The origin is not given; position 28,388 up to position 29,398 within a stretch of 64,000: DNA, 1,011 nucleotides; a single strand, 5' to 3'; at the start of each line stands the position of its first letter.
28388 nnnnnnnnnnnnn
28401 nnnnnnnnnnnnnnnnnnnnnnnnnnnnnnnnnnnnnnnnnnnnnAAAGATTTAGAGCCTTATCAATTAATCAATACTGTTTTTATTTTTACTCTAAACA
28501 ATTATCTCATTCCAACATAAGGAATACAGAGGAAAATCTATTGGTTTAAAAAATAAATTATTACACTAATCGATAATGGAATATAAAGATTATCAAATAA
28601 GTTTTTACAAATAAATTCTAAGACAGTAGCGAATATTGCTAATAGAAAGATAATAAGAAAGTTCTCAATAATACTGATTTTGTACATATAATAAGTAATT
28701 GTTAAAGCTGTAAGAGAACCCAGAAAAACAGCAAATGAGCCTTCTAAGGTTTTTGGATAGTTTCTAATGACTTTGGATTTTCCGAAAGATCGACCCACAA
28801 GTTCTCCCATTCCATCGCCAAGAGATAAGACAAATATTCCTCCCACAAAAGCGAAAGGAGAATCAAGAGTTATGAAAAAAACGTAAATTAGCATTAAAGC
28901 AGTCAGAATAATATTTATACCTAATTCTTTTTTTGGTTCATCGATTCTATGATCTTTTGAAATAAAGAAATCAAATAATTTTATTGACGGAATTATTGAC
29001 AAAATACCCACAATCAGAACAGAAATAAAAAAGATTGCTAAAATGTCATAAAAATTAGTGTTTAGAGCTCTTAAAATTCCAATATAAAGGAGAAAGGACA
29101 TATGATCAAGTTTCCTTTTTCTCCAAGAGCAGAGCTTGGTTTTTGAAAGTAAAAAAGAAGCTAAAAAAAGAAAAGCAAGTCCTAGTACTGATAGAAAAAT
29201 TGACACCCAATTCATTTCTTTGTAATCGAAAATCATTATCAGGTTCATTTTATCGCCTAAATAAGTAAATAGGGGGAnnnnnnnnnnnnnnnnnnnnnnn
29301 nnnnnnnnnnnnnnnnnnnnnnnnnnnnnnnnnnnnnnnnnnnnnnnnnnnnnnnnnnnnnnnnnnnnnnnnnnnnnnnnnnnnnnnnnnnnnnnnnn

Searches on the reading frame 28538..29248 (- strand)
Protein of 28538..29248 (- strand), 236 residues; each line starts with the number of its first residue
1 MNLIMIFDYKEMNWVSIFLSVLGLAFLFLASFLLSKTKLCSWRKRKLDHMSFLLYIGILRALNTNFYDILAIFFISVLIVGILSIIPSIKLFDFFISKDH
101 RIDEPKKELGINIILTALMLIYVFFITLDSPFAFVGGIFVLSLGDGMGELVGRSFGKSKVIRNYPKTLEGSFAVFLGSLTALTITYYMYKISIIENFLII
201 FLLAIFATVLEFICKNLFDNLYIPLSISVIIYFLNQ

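Call 6: search_protein_families(library=pfam, proteins=[window:28538-29248:-], max_evalue=0.01)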
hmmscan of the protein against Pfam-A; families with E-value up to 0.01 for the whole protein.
window:28538-29248:- (236 aa): 0 families

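Call 7: search_protein_families(library=ncbifam, proteins=[window:28538-29248:-], max_evalue=0.01)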
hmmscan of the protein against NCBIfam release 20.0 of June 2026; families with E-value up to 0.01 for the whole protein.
window:28538-29248:- (236 aa): 0 families

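Call 75: search_solved_structures(query=window:28538-29248:-, max_evalue=10)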
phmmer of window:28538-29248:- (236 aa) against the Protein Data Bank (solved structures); distinct sequences matched with E-value up to 10: 0.

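Call 76: search_protein_families(library=pfam, proteins=[window:28538-29248:-], max_evalue=10)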
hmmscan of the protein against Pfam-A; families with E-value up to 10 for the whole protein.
window:28538-29248:- (236 aa): 0 families
